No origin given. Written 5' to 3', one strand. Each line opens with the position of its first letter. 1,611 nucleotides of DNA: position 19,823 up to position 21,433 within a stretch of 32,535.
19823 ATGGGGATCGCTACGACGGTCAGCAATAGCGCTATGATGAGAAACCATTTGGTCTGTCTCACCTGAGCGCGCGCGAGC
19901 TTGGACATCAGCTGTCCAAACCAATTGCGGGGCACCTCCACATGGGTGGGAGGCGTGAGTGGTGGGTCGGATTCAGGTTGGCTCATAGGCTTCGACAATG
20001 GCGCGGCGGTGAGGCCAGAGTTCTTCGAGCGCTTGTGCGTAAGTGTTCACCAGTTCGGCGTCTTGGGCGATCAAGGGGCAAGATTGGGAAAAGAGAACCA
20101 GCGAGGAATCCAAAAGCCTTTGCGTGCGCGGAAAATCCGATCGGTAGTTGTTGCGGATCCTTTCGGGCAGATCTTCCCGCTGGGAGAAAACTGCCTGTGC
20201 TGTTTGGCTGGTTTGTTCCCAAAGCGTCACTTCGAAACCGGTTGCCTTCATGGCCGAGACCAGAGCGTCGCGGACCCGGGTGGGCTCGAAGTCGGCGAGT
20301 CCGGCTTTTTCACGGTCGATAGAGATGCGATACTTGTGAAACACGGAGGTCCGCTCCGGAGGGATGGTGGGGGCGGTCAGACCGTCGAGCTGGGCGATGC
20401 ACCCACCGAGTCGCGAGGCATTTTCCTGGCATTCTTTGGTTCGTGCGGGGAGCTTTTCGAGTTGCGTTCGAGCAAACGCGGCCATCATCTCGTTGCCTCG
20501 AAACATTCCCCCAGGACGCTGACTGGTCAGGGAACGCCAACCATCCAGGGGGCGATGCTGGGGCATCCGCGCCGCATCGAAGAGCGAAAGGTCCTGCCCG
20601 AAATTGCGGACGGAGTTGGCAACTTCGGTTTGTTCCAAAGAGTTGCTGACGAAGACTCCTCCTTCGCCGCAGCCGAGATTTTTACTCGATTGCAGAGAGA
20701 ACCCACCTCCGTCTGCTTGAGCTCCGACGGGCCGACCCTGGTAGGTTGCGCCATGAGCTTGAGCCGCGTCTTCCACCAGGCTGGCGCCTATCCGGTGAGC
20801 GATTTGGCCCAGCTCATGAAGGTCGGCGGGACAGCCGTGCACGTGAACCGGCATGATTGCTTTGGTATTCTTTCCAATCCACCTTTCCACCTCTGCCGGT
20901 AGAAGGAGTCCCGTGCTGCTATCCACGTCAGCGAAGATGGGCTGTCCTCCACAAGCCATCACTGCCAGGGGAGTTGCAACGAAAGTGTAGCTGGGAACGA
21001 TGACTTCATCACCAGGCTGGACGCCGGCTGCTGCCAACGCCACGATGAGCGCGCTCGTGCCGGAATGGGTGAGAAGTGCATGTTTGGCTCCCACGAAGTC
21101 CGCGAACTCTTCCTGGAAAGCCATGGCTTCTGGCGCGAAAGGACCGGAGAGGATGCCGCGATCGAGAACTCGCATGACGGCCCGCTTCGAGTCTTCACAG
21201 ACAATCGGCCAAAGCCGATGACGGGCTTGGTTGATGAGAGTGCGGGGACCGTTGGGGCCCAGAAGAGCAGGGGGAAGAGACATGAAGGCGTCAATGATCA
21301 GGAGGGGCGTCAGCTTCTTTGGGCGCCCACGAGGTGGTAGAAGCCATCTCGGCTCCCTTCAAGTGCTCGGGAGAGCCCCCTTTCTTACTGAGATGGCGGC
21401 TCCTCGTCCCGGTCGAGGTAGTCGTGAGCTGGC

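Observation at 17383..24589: Co-directional GH3 amido-synthetase, inositol-3-phosphate synthase, DegT aminotransferase and MMPL exporter: candidate aminocyclitol-amide (lipid) pathway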

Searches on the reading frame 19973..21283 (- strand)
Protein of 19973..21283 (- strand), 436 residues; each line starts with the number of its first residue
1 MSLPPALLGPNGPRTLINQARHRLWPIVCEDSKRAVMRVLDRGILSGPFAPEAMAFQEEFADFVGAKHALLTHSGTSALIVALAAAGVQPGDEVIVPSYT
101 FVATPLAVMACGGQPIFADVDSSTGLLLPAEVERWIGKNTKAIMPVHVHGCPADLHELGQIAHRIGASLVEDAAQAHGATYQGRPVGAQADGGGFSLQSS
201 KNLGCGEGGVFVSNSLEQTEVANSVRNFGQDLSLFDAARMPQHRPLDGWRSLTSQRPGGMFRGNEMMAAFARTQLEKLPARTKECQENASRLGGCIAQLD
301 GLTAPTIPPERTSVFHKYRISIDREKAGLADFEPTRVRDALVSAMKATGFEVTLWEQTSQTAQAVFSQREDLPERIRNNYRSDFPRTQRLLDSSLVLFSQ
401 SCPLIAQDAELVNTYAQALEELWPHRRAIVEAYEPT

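Call 3: search_protein_families(library=pfam, proteins=[window:19973-21283:-])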
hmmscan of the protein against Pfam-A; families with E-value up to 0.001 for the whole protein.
window:19973-21283:- (436 aa): 5 families
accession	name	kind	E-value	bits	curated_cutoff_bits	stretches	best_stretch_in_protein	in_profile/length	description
PF01041.23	DegT_DnrJ_EryC1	-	1.6e-74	251.7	19.8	1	30-373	5-324/360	DegT/DnrJ/EryC1/StrS aminotransferase family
PF01212.27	Beta_elim_lyase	-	8.2e-09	35.6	27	1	51-301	32-270/288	Beta-eliminating lyase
PF00155.27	Aminotran_1_2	-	7.2e-07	29.2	19.7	1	49-124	39-124/361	Aminotransferase class I and II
PF00266.25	Aminotran_5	-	1.7e-06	27.7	21.5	1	56-178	48-181/371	Aminotransferase class-V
PF01053.26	Cys_Met_Meta_PP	-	6.4e-05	22.1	27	1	51-191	52-190/381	Cys/Met metabolism PLP-dependent enzyme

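Call 6: search_protein_families(library=ncbifam, proteins=[window:19973-21283:-], max_evalue=0.00001)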
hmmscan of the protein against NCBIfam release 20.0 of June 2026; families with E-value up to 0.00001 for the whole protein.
window:19973-21283:- (436 aa): 10 families
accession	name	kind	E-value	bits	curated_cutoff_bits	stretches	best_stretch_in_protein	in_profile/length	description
NF008658.2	PRK11658.1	equivalog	4.9e-50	170.3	631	1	26-361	10-329/379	UDP-4-amino-4-deoxy-L-arabinose aminotransferase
TIGR03588.1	PseC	equivalog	8e-49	166.5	423.5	1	30-325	11-304/380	UDP-4-amino-4,6-dideoxy-N-acetyl-beta-L-altrosamine transaminase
NF008687.0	PRK11706.1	equivalog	4.4e-47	160.6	375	1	55-325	35-299/375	dTDP-4-amino-4,6-dideoxygalactose transaminase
TIGR04181.1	NHT_00031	hypoth_equivalog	2.7e-42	144.9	420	1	26-320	6-300/359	LegC family aminotransferase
TIGR04427.1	PLP_DesI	equivalog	6.6e-40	137.4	650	1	50-330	51-311/390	dTDP-4-dehydro-6-deoxyglucose aminotransferase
TIGR02379.1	ECA_wecE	subfamily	4.8e-38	130.9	434.85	1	40-324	21-299/376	dTDP-4-amino-4,6-dideoxy-D-glucose transaminase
NF011936.0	PRK15407.1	equivalog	1.1e-30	106.7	423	1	32-231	49-253/440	lipopolysaccharide biosynthesis protein RfbH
TIGR01325.1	O_suc_HS_sulf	equivalog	1.2e-07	30.7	510.05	1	50-239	53-241/380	O-succinylhomoserine sulfhydrylase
NF004769.0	PRK06107.1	equivalog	1.4e-06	27.3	617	1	68-143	94-170/402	aspartate transaminase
NF005816.0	PRK07682.1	equivalog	6e-06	25.1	620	1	66-162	90-189/390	aminotransferase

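Call 17: search_solved_structures(query=window:19973-21283:-, max_evalue=1e-20)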
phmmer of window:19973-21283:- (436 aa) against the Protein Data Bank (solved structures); distinct sequences matched with E-value up to 1e-20: 47.
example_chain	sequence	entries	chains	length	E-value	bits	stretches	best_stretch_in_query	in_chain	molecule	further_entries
8gyh_B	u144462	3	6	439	4.4e-63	216.7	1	11-425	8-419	DegT/DnrJ/EryC1/StrS family aminotransferase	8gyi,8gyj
7b0d_A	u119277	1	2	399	3e-45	158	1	25-233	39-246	Glutamine--scyllo-inositol transaminase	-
2oga_A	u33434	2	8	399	9.9e-45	156.2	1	32-324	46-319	Transaminase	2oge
8y96_A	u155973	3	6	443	4.4e-44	154.1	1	54-211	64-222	DegT/DnrJ/EryC1/StrS family aminotransferase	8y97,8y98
5w70_A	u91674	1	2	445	5.1e-40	140.7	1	25-340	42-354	L-glutamine:2-deoxy-scyllo-inosose aminotransferase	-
1mdo_A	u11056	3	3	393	5.3e-39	137.4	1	31-361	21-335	ArnB aminotransferase | UDP-4-amino-4-deoxy-L-arabinose--oxoglutarate aminotransferase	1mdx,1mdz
5w71_A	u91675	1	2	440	6e-39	137.2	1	25-328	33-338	L-glutamine:2-deoxy-scyllo-inosose aminotransferase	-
2c7t_A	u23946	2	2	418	6e-39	137.2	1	25-328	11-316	GLUTAMINE-2-DEOXY-SCYLLO-INOSOSE AMINOTRANSFERASE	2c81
3frk_A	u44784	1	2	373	1.6e-38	135.8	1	52-232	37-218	QdtB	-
8sng_A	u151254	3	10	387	2e-38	135.5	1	35-362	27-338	UDP-4-amino-4-deoxy-L-arabinose--oxoglutarate aminotransferase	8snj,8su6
4oca_A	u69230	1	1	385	3.4e-38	134.7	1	31-361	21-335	UDP-4-amino-4-deoxy-L-arabinose--oxoglutarate aminotransferase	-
7b0m_AAA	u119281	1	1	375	8.2e-38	133.5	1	30-217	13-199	Sugar aminotransferase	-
3bn1_A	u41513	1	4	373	3.2e-37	131.5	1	54-229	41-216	Perosamine synthetase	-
3dr7_A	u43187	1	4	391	3.6e-37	131.3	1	54-229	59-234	Putative perosamine synthetase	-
7l7x_AAA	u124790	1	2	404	1.6e-36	129.2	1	24-300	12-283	DegT/DnrJ/EryC1/StrS aminotransferase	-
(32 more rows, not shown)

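Call 33: find_homologous_proteins(query=window:19973-21283:-, max_evalue=1e-20)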
Query window:19973-21283:- (436 aa): 7184 proteins with E <= 1e-20 among 8000 candidates; the best 120 are listed.
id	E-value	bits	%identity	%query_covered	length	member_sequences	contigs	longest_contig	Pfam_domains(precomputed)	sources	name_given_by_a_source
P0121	7.5e-293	989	100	100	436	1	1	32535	PF00155.28,PF00266.26,PF01212.28,PF01041.24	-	-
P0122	1.2e-206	705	71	100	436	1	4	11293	PF00155.28,PF00266.26,PF01212.28,PF01041.24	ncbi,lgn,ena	-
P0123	1.2e-197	675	71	100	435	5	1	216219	PF00155.28,PF00266.26,PF01212.28,PF01041.24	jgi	-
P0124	6.1e-196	669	70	99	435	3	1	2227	PF00155.28,PF00266.26,PF01212.28,PF01041.24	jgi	jgi:perosamine synthetase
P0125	1.5e-192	658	68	100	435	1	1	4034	PF00155.28,PF00266.26,PF01212.28,PF01041.24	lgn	-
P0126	2.0e-192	658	69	100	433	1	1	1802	PF00155.28,PF01212.28,PF01041.24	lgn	-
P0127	9.9e-192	655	68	100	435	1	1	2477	PF00155.28,PF00266.26,PF01212.28,PF01041.24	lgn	-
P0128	3.1e-191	654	69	99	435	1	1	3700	PF00155.28,PF00266.26,PF01212.28,PF01041.24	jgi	-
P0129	5.0e-189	647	67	100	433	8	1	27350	PF01041.24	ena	-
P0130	8.8e-187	639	68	99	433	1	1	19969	PF01041.24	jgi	-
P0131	2.7e-185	634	66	100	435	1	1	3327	PF00155.28,PF01212.28,PF01041.24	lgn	-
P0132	3.7e-184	630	65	100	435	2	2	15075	PF00155.28,PF01212.28,PF01041.24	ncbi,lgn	-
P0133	1.3e-183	629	65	100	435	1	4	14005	PF00155.28,PF00266.26,PF01212.28,PF01041.24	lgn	-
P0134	1.2e-182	626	63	100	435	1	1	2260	PF00155.28,PF00266.26,PF01212.28,PF01041.24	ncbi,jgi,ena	jgi:dTDP-4-amino-4,6-dideoxygalactose transaminase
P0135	6.1e-180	617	63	98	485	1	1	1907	PF00155.28,PF00266.26,PF01212.28,PF01041.24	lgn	-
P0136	3.3e-179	614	63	100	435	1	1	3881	PF00155.28,PF00266.26,PF01212.28,PF01041.24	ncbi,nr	ncbi:MAG TPA: DegT/DnrJ/EryC1/StrS family aminotransferase [Polyangiaceae bacterium]|nr:DegT/DnrJ/Er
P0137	8.4e-178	610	62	100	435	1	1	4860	PF00155.28,PF01212.28,PF01041.24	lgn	-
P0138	8.9e-176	603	62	99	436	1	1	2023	PF00155.28,PF00266.26,PF01212.28,PF01041.24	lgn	-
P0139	1.3e-175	602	64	99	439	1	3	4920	PF00155.28,PF00266.26,PF01212.28,PF01041.24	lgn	-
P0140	3.3e-175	601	63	100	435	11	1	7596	PF00155.28,PF00266.26,PF01212.28,PF01041.24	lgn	-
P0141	3.4e-175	601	63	99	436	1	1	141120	PF00266.26,PF01212.28,PF01041.24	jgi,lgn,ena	-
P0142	3.5e-175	601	62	98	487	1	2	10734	PF00155.28,PF00266.26,PF01212.28,PF01041.24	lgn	-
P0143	8.6e-174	596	62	99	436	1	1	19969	PF01212.28,PF01041.24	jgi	jgi:perosamine synthetase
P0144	8.7e-174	596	63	98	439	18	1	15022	PF00155.28,PF01212.28,PF01041.24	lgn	-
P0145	5.1e-171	587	61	99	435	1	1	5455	PF01041.24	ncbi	-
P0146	5.8e-171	587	62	98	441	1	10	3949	PF01212.28,PF01041.24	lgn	-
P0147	3.6e-169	581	61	99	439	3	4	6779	PF00155.28,PF00266.26,PF01212.28,PF01041.24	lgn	-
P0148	2.3e-168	578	60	99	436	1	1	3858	PF00155.28,PF00266.26,PF01212.28,PF01041.24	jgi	jgi:perosamine synthetase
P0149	7.2e-168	577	61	99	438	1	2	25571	PF00155.28,PF01212.28,PF01041.24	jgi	jgi:perosamine synthetase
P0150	2.8e-151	522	60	94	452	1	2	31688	PF01212.28,PF01041.24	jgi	jgi:perosamine synthetase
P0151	1.6e-149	516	63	87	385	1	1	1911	PF00155.28,PF01212.28,PF01041.24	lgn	-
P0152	8.5e-146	504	59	94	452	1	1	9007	PF00155.28,PF00266.26,PF01212.28,PF01053.27,PF01041.24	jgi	jgi:perosamine synthetase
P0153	1.8e-145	503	57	94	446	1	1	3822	PF00155.28,PF00266.26,PF01212.28,PF01053.27,PF01041.24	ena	-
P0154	2.6e-145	502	57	95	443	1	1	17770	PF01212.28,PF01053.27,PF01041.24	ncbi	ncbi:MAG TPA: DegT/DnrJ/EryC1/StrS family aminotransferase [Polyangiaceae bacterium]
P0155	2.9e-145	502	57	95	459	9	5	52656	PF01212.28,PF01053.27,PF01041.24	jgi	-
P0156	6.5e-145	501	56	98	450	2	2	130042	PF00155.28,PF00266.26,PF01212.28,PF01053.27,PF01041.24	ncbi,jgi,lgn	ncbi:MAG: DegT/DnrJ/EryC1/StrS family aminotransferase [Polyangiaceae bacterium]|jgi:dTDP-4-amino-4,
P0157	7.6e-145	501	57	95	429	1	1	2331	PF00155.28,PF00266.26,PF01212.28,PF01053.27,PF01041.24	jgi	jgi:perosamine synthetase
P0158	1.6e-144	500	57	95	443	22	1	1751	PF00266.26,PF01212.28,PF01053.27,PF01041.24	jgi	-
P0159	2.4e-144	499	58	96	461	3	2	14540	PF00266.26,PF01212.28,PF01041.24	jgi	jgi:perosamine synthetase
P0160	3.0e-144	499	56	99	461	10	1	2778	PF00155.28,PF01212.28,PF01041.24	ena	-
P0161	3.1e-144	499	57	95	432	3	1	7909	PF00155.28,PF00266.26,PF01212.28,PF01053.27,PF01041.24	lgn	-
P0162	3.2e-144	499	56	97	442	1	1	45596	PF00155.28,PF01212.28,PF01053.27,PF01041.24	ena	-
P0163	3.7e-144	499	56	98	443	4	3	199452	PF01212.28,PF01053.27,PF01041.24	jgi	jgi:dTDP-4-amino-4,6-dideoxygalactose transaminase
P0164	5.0e-144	498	57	94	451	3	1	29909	PF01212.28,PF01053.27,PF01041.24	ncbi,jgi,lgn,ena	-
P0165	7.4e-144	498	57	95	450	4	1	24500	PF00266.26,PF01212.28,PF01053.27,PF01041.24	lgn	-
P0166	9.9e-144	497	58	95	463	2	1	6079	PF00155.28,PF00266.26,PF01212.28,PF01053.27,PF01041.24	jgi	jgi:dTDP-4-amino-4,6-dideoxygalactose transaminase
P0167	3.3e-143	496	58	95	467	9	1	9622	PF00266.26,PF01212.28,PF01053.27,PF01041.24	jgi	jgi:perosamine synthetase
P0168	3.4e-143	496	57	97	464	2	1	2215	PF00155.28,PF00266.26,PF01212.28,PF01053.27,PF01041.24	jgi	jgi:perosamine synthetase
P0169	4.0e-143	495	55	96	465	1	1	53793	PF00266.26,PF01212.28,PF01053.27,PF01041.24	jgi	jgi:perosamine synthetase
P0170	4.6e-143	495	56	95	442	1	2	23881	PF01212.28,PF01053.27,PF01041.24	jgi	jgi:perosamine synthetase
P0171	4.6e-143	495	56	94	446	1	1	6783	PF00266.26,PF01212.28,PF01053.27,PF01041.24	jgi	jgi:perosamine synthetase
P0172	4.9e-143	495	55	97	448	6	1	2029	PF01212.28,PF01053.27,PF01041.24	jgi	-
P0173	5.3e-143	495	57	97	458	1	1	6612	PF00155.28,PF00266.26,PF01212.28,PF01053.27,PF01041.24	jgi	jgi:dTDP-4-amino-4,6-dideoxygalactose transaminase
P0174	5.7e-143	495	55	96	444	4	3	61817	PF01212.28,PF01053.27,PF01041.24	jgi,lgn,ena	-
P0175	5.8e-143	495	56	99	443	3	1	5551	PF00155.28,PF01212.28,PF01053.27,PF01041.24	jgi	jgi:perosamine synthetase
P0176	7.7e-143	494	56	97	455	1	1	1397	PF00266.26,PF01212.28,PF01053.27,PF01041.24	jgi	-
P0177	8.8e-143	494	56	97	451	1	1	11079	PF01212.28,PF01041.24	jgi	jgi:perosamine synthetase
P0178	1.1e-142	494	57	96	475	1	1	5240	PF01212.28,PF01041.24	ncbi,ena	-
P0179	1.6e-142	493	57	96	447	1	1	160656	PF01212.28,PF01041.24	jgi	jgi:perosamine synthetase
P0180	1.6e-142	493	56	95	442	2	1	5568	PF00155.28,PF00266.26,PF01212.28,PF01053.27,PF01041.24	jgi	jgi:dTDP-4-amino-4,6-dideoxygalactose transaminase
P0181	1.6e-142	493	57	94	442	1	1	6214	PF00266.26,PF01212.28,PF01053.27,PF01041.24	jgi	jgi:perosamine synthetase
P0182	2.8e-142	492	56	96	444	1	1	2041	PF00155.28,PF01212.28,PF01053.27,PF01041.24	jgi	jgi:dTDP-4-amino-4,6-dideoxygalactose transaminase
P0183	3.3e-142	492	56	95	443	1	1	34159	PF00266.26,PF01212.28,PF01053.27,PF01041.24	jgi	jgi:dTDP-4-amino-4,6-dideoxygalactose transaminase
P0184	3.5e-142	492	56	94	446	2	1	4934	PF00266.26,PF01212.28,PF01053.27,PF01041.24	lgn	-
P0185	3.5e-142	492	54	98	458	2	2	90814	PF00266.26,PF01212.28,PF01053.27,PF01041.24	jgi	jgi:dTDP-4-amino-4,6-dideoxygalactose transaminase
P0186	3.7e-142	492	56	95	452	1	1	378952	PF01212.28,PF01041.24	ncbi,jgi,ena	jgi:dTDP-4-amino-4,6-dideoxygalactose transaminase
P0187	4.1e-142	492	58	94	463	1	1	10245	PF01212.28,PF01053.27,PF01041.24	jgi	jgi:perosamine synthetase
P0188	4.7e-142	492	55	98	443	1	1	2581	PF00266.26,PF01212.28,PF01053.27,PF01041.24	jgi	jgi:dTDP-4-amino-4,6-dideoxygalactose transaminase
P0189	4.8e-142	492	55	96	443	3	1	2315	PF01212.28,PF01041.24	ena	-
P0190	7.5e-142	491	56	95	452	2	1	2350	PF01212.28,PF01041.24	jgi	jgi:perosamine synthetase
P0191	7.8e-142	491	55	95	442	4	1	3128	PF01212.28,PF01053.27,PF01041.24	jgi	jgi:dTDP-4-amino-4,6-dideoxygalactose transaminase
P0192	8.3e-142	491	56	97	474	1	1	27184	PF00266.26,PF01212.28,PF01053.27,PF01041.24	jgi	jgi:perosamine synthetase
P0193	9.4e-142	491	56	96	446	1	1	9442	PF00266.26,PF01212.28,PF01053.27,PF01041.24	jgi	jgi:perosamine synthetase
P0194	1.2e-141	490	57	94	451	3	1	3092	PF01212.28,PF01053.27,PF01041.24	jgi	jgi:perosamine synthetase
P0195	1.2e-141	490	56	96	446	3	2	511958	PF01212.28,PF01041.24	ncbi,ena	ncbi:MAG: DegT/DnrJ/EryC1/StrS family aminotransferase [Polyangiaceae bacterium]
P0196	1.5e-141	490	54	96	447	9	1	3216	PF00155.28,PF01212.28,PF01041.24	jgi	jgi:perosamine synthetase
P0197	1.5e-141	490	55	95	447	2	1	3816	PF00155.28,PF01212.28,PF01053.27,PF01041.24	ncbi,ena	-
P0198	1.6e-141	490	55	98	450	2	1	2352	PF00155.28,PF00266.26,PF01212.28,PF01053.27,PF01041.24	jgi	-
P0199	1.6e-141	490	57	94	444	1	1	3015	PF01212.28,PF01053.27,PF01041.24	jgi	jgi:dTDP-4-amino-4,6-dideoxygalactose transaminase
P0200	1.9e-141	490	55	96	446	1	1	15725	PF00155.28,PF00266.26,PF01212.28,PF01053.27,PF01041.24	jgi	jgi:dTDP-4-amino-4,6-dideoxygalactose transaminase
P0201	2.2e-141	490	57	96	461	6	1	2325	PF01212.28,PF01041.24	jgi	-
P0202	2.4e-141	489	56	99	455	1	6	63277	PF00155.28,PF00266.26,PF01212.28,PF01041.24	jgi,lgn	jgi:dTDP-4-amino-4,6-dideoxygalactose transaminase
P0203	2.4e-141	489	57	95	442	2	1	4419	PF00266.26,PF01212.28,PF01053.27,PF01041.24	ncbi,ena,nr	ncbi:MAG TPA: DegT/DnrJ/EryC1/StrS family aminotransferase [Polyangiaceae bacterium]|nr:DegT/DnrJ/Er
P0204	2.7e-141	489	56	96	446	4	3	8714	PF01212.28,PF01053.27,PF01041.24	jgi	jgi:dTDP-4-amino-4,6-dideoxygalactose transaminase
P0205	2.8e-141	489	55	97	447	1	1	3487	PF00155.28,PF00266.26,PF01212.28,PF01053.27,PF01041.24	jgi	jgi:dTDP-4-amino-4,6-dideoxygalactose transaminase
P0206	3.1e-141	489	57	95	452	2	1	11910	PF01212.28,PF01041.24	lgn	-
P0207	3.5e-141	489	56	94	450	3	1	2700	PF00266.26,PF01212.28,PF01053.27,PF01041.24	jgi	jgi:dTDP-4-amino-4,6-dideoxygalactose transaminase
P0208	5.9e-141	488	58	94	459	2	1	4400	PF01212.28,PF01053.27,PF01041.24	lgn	-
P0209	6.0e-141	488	55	95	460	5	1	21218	PF00266.26,PF01212.28,PF01053.27,PF01041.24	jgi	jgi:dTDP-4-amino-4,6-dideoxygalactose transaminase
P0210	6.1e-141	488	57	96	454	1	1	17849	PF00266.26,PF01212.28,PF01053.27,PF01041.24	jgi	jgi:dTDP-4-amino-4,6-dideoxygalactose transaminase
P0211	6.3e-141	488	56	96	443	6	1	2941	PF00155.28,PF01212.28,PF01041.24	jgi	jgi:dTDP-4-amino-4,6-dideoxygalactose transaminase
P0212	6.6e-141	488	57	94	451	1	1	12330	PF01212.28,PF01041.24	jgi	jgi:perosamine synthetase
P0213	6.7e-141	488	56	96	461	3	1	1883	PF01212.28,PF01041.24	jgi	jgi:perosamine synthetase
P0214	6.9e-141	488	56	97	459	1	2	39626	PF00155.28,PF01212.28,PF01053.27,PF01041.24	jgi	jgi:perosamine synthetase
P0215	8.7e-141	488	57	94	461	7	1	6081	PF00266.26,PF01212.28,PF01041.24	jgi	jgi:perosamine synthetase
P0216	9.3e-141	487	55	100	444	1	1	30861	PF00155.28,PF00266.26,PF01212.28,PF01053.27,PF01041.24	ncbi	-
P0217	9.4e-141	487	56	96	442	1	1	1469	PF00155.28,PF01212.28,PF01053.27,PF01041.24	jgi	jgi:perosamine synthetase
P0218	1.4e-140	487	55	96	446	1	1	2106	PF01212.28,PF01041.24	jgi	jgi:perosamine synthetase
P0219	1.4e-140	487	54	97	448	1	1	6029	PF00155.28,PF00266.26,PF01212.28,PF01053.27,PF01041.24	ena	-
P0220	1.4e-140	487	55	97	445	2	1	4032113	PF00266.26,PF01212.28,PF01053.27,PF01041.24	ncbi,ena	-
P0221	2.2e-140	486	55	95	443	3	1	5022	PF01212.28,PF01053.27,PF01041.24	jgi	jgi:dTDP-4-amino-4,6-dideoxygalactose transaminase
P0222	2.5e-140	486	56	94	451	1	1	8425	PF00155.28,PF00266.26,PF01212.28,PF01053.27,PF01041.24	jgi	jgi:perosamine synthetase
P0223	2.6e-140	486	57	95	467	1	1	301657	PF01212.28,PF01041.24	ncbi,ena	-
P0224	2.7e-140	486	55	96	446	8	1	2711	PF00266.26,PF01212.28,PF01053.27,PF01041.24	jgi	jgi:perosamine synthetase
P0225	2.7e-140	486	56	94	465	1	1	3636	PF01212.28,PF01053.27,PF01041.24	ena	-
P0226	3.4e-140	486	56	95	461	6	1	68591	PF00155.28,PF01212.28,PF01041.24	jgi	jgi:dTDP-4-amino-4,6-dideoxygalactose transaminase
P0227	3.5e-140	486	57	94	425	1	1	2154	PF00266.26,PF01212.28,PF01053.27,PF01041.24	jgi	jgi:perosamine synthetase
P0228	3.8e-140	485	58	90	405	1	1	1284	PF01212.28,PF01041.24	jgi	jgi:dTDP-4-amino-4,6-dideoxygalactose transaminase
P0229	3.9e-140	485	57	96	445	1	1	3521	PF00266.26,PF01212.28,PF01053.27,PF01041.24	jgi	jgi:perosamine synthetase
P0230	4.1e-140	485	57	97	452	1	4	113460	PF00266.26,PF01212.28,PF01053.27,PF01041.24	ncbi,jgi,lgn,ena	jgi:dTDP-4-amino-4,6-dideoxygalactose transaminase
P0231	4.2e-140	485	55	96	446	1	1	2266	PF01212.28,PF01041.24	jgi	-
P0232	6.2e-140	485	56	96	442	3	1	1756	PF00155.28,PF00266.26,PF01212.28,PF01053.27,PF01041.24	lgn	-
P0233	6.3e-140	485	56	95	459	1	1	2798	PF01212.28,PF01053.27,PF01041.24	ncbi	-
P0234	8.0e-140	484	54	96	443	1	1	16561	PF01212.28,PF01041.24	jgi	jgi:dTDP-4-amino-4,6-dideoxygalactose transaminase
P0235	1.0e-139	484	55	97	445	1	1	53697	PF00155.28,PF00266.26,PF01212.28,PF01053.27,PF01041.24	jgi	jgi:perosamine synthetase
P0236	1.1e-139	484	55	96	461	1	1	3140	PF01212.28,PF01041.24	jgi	jgi:dTDP-4-amino-4,6-dideoxygalactose transaminase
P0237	1.2e-139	484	55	97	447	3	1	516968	PF01212.28,PF01041.24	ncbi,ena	-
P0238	1.2e-139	484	54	97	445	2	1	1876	PF00155.28,PF00266.26,PF01212.28,PF01053.27,PF01041.24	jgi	jgi:dTDP-4-amino-4,6-dideoxygalactose transaminase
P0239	1.2e-139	484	56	94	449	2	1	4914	PF00266.26,PF01212.28,PF01053.27,PF01041.24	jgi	jgi:perosamine synthetase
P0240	1.3e-139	484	55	94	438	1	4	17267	PF00155.28,PF01212.28,PF01053.27,PF01041.24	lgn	-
